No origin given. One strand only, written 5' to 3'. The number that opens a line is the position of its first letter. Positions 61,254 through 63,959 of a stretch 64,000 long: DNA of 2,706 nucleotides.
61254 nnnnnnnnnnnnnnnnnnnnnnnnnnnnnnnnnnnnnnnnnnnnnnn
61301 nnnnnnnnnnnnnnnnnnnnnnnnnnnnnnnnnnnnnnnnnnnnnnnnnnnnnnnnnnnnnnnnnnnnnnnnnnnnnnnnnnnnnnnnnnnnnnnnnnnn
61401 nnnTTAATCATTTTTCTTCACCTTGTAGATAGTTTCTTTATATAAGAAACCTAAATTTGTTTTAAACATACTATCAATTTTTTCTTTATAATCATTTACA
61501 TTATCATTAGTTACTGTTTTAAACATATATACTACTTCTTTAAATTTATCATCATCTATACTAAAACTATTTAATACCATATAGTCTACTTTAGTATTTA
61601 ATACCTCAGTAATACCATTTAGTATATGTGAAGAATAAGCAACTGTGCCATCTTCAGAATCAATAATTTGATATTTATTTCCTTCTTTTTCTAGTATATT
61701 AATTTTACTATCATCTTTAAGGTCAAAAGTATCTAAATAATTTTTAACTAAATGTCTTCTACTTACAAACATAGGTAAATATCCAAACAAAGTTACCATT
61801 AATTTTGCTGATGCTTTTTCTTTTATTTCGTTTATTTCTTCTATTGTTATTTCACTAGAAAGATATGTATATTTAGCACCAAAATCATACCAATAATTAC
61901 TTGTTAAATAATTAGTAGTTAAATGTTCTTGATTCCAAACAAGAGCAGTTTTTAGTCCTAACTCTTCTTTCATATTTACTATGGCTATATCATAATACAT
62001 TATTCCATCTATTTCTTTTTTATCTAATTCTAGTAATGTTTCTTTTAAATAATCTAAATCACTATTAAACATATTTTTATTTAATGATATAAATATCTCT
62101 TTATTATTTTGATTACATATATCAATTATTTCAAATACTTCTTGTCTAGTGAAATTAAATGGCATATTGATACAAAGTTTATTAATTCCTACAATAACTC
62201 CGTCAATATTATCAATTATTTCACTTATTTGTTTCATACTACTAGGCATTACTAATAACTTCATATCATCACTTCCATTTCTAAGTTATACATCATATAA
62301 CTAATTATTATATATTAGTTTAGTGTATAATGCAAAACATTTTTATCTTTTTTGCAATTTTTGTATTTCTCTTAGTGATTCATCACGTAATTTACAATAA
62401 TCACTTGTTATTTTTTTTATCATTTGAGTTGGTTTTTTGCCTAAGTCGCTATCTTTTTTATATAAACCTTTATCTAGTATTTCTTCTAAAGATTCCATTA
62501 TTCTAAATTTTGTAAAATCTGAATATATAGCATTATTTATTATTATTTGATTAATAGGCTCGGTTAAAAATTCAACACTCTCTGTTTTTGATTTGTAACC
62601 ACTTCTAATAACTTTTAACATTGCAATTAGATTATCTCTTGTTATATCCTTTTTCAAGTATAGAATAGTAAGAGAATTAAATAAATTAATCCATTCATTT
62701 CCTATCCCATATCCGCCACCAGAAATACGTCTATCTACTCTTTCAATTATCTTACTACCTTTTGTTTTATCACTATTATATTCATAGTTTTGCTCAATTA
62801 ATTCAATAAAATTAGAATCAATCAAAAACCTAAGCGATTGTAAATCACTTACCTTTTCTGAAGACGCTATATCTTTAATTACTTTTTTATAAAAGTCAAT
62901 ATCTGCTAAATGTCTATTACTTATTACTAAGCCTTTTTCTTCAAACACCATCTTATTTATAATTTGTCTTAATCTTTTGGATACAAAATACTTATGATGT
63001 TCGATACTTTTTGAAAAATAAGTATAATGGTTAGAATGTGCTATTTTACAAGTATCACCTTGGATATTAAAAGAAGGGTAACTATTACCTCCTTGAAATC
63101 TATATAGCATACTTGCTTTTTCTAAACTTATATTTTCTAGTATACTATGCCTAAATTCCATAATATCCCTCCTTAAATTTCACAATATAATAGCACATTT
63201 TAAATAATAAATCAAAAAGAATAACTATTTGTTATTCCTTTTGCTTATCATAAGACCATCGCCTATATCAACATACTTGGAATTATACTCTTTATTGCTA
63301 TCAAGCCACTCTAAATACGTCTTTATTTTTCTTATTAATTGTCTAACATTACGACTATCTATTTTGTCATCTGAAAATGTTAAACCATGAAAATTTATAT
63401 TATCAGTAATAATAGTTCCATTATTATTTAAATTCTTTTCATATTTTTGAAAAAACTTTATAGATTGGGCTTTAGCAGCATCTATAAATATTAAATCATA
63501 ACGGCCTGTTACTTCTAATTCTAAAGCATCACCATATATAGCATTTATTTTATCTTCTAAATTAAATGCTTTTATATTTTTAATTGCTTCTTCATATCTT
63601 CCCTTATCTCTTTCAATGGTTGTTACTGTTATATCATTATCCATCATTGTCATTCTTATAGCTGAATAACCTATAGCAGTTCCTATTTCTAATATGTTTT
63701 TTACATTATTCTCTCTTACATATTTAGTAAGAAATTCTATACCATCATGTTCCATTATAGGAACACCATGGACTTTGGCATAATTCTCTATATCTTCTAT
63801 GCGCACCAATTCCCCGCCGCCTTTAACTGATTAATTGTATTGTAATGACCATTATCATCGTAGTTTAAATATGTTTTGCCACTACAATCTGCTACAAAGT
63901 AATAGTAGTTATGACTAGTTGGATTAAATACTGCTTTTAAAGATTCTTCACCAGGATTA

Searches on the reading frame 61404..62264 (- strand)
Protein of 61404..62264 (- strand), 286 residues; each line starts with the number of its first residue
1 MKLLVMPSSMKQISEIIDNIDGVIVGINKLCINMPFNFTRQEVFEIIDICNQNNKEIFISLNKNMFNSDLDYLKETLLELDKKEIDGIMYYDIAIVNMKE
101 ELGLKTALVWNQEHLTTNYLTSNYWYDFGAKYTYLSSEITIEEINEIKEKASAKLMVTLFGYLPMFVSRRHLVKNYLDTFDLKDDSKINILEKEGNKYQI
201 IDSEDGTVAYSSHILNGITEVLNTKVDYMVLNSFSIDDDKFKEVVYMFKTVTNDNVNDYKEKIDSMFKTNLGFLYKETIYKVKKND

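Call 13: search_protein_families(library=pfam, proteins=[window:61404-62264:-], max_evalue=0.001)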
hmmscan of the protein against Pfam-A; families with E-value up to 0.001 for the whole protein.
window:61404-62264:- (286 aa): 1 family
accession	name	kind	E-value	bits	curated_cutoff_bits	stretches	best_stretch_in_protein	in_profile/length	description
PF01136.24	Peptidase_U32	-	1.9e-18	67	22.4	1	70-271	1-214/233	Peptidase family U32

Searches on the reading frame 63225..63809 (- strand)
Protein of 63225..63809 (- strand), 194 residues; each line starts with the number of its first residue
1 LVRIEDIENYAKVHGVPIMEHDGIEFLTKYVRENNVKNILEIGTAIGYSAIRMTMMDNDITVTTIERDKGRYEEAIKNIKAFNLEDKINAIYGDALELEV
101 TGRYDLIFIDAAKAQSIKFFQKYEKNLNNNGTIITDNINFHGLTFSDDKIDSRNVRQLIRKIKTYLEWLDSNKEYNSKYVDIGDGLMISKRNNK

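Call 13: search_protein_families(library=pfam, proteins=[window:63225-63809:-], max_evalue=0.001)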
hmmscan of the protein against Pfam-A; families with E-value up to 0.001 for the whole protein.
window:63225-63809:- (194 aa): 8 families
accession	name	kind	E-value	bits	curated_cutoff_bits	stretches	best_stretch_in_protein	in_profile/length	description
PF01596.23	Methyltransf_3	-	1e-19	71.1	22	1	21-191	30-203/204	O-methyltransferase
PF01135.25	PCMT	-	1.5e-07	31.8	20.3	1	27-114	65-153/210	Protein-L-isoaspartate(D-aspartate) O-methyltransferase (PCMT)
PF13578.12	Methyltransf_24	-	8.4e-07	30.3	26.3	1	40-138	1-105/105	Methyltransferase domain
PF02475.24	TRM5-TYW2_MTfase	-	9.3e-06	26.1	28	1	29-150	32-143/164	TRM5/TYW2 methyltransferase domain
PF02390.23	Methyltransf_4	-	0.0001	22.2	24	0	39-97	5-62/173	Putative methyltransferase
PF05175.20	MTS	-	0.00018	21.6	23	1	23-109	19-104/170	Methyltransferase small domain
PF12847.13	Methyltransf_18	-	0.00027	21.4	27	1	28-109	9-88/151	Methyltransferase domain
PF13649.12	Methyltransf_25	-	0.00074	20.6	27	0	39-130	1-96/97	Methyltransferase domain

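Call 69: find_encoding_contigs(protein=window:63225-63809:-, flank=10000, max_places=2)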
Protein window:63225-63809:- (194 aa): no gene with exactly this product is on record in the collection.
